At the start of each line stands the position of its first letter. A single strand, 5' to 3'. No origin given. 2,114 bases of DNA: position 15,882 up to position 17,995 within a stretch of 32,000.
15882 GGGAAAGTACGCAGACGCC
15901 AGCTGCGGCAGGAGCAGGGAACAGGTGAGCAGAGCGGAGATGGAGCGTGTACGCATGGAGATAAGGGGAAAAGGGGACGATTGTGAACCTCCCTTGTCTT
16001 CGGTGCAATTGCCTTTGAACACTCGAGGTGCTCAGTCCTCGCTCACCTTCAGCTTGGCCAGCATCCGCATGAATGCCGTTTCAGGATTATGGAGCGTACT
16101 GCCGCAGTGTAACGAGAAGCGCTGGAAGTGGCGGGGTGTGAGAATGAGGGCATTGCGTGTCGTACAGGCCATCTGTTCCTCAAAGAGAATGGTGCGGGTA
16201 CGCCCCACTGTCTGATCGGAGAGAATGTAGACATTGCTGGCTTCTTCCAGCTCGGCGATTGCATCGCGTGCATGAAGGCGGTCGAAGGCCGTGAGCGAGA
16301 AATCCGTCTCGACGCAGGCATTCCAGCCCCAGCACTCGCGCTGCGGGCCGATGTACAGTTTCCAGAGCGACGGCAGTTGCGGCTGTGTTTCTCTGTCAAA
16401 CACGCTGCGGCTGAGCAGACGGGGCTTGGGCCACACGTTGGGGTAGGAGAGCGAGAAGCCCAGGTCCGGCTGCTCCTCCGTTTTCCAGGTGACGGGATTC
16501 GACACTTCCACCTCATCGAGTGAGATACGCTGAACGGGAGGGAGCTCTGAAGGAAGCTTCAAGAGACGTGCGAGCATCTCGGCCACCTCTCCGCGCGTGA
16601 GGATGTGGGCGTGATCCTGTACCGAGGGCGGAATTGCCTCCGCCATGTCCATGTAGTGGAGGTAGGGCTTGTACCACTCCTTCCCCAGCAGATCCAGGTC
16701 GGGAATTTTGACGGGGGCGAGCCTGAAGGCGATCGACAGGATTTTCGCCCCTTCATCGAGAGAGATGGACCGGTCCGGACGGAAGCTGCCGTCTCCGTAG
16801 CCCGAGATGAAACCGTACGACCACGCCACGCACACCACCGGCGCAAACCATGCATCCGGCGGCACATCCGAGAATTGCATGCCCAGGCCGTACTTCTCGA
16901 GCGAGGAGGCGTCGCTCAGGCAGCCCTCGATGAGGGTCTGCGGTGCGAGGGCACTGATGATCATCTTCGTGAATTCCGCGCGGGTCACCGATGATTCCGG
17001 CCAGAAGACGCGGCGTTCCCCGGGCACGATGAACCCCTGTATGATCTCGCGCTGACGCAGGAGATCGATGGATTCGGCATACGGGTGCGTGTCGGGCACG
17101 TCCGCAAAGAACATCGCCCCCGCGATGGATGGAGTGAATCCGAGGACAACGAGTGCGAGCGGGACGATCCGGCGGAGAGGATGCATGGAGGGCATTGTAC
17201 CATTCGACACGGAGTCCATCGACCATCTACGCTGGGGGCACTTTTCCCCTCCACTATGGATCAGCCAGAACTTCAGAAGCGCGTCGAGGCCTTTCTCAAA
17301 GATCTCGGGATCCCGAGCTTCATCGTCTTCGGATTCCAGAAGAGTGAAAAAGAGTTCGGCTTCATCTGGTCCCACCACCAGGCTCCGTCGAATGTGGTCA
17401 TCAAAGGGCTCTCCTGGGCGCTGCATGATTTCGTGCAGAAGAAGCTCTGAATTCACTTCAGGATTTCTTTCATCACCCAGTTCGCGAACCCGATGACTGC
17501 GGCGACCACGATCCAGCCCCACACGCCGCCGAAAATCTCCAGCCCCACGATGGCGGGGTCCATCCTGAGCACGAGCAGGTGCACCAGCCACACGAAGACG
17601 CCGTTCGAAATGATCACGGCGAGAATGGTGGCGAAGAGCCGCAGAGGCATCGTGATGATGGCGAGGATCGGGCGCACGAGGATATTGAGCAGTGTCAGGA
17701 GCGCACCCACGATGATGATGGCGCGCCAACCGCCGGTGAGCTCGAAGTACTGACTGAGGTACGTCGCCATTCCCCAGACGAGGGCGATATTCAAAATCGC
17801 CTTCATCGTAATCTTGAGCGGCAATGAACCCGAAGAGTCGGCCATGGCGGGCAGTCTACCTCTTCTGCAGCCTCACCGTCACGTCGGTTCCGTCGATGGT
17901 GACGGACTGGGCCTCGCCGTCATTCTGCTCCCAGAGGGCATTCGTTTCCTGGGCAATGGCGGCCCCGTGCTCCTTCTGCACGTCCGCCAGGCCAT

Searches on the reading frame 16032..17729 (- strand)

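Call 42: search_protein_families(library=pfam, proteins=[window:16032-17729:-], max_evalue=0.001)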
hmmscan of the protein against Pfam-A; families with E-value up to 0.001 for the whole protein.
window:16032-17729:- (565 aa): 1 family
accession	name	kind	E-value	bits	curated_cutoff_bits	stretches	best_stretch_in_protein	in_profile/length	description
PF00395.25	SLH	-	1.3e-13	51.1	20.8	1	286-323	2-39/44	S-layer homology domain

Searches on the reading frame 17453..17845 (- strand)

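Call 42: search_protein_families(library=pfam, proteins=[window:17453-17845:-], max_evalue=0.001)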
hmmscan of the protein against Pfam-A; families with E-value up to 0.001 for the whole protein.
window:17453-17845:- (130 aa): 1 family
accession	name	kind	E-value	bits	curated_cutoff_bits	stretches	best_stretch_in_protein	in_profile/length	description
PF04020.18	Phage_holin_4_2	-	3.9e-10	40.7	28.8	1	11-124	2-105/105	Mycobacterial 4 TMS phage holin, superfamily IV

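Call 85: search_protein_families(library=padloc, proteins=[window:17453-17845:-], max_evalue=0.001)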
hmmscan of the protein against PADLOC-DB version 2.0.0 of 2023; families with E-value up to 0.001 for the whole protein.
window:17453-17845:- (130 aa): 0 families
